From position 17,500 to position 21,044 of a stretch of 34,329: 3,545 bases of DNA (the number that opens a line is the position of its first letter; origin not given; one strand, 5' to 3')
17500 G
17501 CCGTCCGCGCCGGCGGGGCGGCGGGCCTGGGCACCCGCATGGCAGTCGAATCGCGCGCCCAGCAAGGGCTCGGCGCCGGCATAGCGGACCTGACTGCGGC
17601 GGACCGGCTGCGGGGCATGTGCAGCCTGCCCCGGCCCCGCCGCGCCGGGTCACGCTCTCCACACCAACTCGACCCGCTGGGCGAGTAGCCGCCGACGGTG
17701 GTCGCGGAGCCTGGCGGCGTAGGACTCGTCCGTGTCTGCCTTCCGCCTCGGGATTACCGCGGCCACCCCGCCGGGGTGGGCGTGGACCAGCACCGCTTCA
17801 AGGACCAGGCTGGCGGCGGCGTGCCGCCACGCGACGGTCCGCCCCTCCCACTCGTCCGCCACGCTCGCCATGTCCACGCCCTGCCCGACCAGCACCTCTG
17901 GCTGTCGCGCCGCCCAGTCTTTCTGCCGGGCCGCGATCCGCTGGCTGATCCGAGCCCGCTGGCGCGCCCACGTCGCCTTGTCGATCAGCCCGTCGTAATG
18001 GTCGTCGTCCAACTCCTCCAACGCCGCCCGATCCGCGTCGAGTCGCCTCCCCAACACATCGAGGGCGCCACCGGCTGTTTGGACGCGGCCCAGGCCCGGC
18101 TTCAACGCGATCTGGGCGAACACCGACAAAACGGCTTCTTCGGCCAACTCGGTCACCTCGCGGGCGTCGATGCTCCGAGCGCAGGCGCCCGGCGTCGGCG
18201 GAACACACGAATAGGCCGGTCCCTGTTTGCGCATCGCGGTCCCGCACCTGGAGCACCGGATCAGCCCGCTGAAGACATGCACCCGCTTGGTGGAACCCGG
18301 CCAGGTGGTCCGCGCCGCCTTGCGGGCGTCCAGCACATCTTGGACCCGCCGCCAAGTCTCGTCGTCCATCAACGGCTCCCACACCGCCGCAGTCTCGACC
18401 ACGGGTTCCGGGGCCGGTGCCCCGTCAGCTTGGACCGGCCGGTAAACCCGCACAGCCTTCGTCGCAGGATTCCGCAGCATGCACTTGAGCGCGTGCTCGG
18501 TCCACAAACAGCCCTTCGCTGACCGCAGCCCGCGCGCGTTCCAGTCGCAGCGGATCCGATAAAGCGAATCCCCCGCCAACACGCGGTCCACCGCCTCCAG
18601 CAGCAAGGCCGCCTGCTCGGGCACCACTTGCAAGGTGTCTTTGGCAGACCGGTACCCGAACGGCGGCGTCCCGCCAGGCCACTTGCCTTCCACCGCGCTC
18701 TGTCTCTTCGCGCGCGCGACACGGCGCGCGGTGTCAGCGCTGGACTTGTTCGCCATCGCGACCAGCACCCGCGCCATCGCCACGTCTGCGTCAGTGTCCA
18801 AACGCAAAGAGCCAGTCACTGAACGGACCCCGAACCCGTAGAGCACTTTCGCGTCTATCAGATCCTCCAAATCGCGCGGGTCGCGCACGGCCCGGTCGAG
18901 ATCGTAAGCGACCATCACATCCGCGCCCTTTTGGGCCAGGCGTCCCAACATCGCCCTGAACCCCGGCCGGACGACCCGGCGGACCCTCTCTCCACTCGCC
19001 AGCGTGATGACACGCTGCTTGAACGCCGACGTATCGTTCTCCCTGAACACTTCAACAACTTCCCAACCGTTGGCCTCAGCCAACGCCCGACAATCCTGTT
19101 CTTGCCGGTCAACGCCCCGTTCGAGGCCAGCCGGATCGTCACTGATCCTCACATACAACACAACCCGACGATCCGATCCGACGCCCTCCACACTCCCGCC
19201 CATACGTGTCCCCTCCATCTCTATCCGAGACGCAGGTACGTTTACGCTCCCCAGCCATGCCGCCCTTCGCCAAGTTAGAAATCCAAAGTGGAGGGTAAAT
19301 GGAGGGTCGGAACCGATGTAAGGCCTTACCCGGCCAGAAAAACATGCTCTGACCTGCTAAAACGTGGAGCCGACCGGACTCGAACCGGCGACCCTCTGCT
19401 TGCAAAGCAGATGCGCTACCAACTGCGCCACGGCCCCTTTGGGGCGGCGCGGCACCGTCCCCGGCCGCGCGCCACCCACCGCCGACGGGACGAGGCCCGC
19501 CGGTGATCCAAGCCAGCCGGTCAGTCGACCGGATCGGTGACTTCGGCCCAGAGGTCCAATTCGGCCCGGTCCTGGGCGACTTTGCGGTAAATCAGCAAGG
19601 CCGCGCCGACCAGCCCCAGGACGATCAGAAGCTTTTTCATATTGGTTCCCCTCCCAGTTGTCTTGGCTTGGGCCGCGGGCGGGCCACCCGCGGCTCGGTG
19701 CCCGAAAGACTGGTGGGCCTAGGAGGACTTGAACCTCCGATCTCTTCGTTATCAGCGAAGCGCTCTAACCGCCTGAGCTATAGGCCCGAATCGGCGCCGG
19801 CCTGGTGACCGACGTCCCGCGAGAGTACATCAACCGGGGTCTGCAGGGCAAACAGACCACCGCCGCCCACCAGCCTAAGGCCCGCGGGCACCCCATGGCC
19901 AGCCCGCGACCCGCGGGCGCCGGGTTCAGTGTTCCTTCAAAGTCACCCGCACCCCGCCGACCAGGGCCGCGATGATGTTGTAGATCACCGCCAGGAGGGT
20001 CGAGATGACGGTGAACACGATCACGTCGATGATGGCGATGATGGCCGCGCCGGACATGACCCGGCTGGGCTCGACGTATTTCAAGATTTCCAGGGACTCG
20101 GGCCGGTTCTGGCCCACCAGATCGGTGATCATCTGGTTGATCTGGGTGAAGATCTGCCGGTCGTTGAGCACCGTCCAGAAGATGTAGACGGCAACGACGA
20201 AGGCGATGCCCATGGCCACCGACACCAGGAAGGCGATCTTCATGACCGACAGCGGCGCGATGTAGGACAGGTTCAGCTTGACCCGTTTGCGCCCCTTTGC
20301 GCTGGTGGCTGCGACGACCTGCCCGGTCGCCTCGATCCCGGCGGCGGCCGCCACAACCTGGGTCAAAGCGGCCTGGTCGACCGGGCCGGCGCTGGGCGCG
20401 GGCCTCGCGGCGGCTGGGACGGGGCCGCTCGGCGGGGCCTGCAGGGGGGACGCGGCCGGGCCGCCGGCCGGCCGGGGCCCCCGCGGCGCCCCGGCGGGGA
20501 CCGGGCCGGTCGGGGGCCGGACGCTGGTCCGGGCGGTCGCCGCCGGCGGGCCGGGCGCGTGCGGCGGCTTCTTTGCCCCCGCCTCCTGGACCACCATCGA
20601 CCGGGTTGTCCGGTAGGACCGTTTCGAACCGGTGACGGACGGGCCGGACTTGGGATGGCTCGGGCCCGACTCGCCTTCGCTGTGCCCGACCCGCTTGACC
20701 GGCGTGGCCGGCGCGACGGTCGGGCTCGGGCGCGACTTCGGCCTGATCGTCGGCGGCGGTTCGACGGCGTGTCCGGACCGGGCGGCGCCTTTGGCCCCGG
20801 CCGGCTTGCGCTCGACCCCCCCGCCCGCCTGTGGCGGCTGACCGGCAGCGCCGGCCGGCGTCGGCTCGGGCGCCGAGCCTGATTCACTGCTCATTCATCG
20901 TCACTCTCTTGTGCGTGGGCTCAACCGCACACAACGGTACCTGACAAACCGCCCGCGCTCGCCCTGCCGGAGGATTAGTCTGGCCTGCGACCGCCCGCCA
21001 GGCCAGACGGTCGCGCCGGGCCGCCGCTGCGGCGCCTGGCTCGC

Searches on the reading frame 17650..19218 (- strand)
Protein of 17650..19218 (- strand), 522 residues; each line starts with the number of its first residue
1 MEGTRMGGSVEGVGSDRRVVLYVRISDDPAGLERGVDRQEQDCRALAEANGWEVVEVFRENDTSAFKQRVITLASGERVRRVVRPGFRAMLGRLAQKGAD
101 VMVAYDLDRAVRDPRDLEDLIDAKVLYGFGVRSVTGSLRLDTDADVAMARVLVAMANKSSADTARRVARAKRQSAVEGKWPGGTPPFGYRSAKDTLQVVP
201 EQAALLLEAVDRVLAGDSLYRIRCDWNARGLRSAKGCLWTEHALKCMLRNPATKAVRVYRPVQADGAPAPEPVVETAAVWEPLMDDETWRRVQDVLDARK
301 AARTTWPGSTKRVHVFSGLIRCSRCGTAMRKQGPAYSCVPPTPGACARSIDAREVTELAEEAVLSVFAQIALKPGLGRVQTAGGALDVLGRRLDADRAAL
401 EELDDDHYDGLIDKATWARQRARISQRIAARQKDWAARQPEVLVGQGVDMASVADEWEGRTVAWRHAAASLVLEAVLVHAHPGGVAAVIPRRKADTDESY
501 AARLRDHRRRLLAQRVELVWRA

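Call 26: search_protein_families(library=pfam, max_evalue=0.001, proteins=[window:17650-19218:-])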
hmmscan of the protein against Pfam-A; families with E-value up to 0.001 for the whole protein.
window:17650-19218:- (522 aa): 3 families
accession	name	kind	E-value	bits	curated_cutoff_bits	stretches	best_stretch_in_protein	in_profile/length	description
PF00239.26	Resolvase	-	3.4e-19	69.8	23.3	1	19-180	1-145/145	Resolvase, N terminal domain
PF07508.19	Recombinase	-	4.4e-13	49.8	21.1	1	200-298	1-101/102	Recombinase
PF13408.12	Zn_ribbon_recom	-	0.00079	20.2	25.3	0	316-340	2-31/58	Recombinase zinc beta ribbon domain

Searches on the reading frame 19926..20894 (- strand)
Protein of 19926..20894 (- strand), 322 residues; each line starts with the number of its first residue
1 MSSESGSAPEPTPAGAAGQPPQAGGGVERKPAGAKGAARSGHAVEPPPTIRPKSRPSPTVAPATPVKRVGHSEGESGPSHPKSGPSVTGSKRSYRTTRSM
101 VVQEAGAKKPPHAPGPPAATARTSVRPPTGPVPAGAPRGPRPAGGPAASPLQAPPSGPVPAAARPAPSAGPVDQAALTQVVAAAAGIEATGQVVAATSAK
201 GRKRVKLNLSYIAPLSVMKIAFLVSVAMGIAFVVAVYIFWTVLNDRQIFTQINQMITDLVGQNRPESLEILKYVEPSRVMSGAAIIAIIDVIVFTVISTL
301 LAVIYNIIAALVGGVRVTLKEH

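Call 92: search_protein_families(library=pfam, max_evalue=0.0001, proteins=[window:19926-20894:-])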
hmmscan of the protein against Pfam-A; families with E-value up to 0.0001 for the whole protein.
window:19926-20894:- (322 aa): 1 family
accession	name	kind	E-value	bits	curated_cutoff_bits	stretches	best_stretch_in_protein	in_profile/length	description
PF12089.13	DUF3566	-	3.5e-37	127.8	22.2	1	203-321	2-118/118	Transmembrane domain of unknown function (DUF3566)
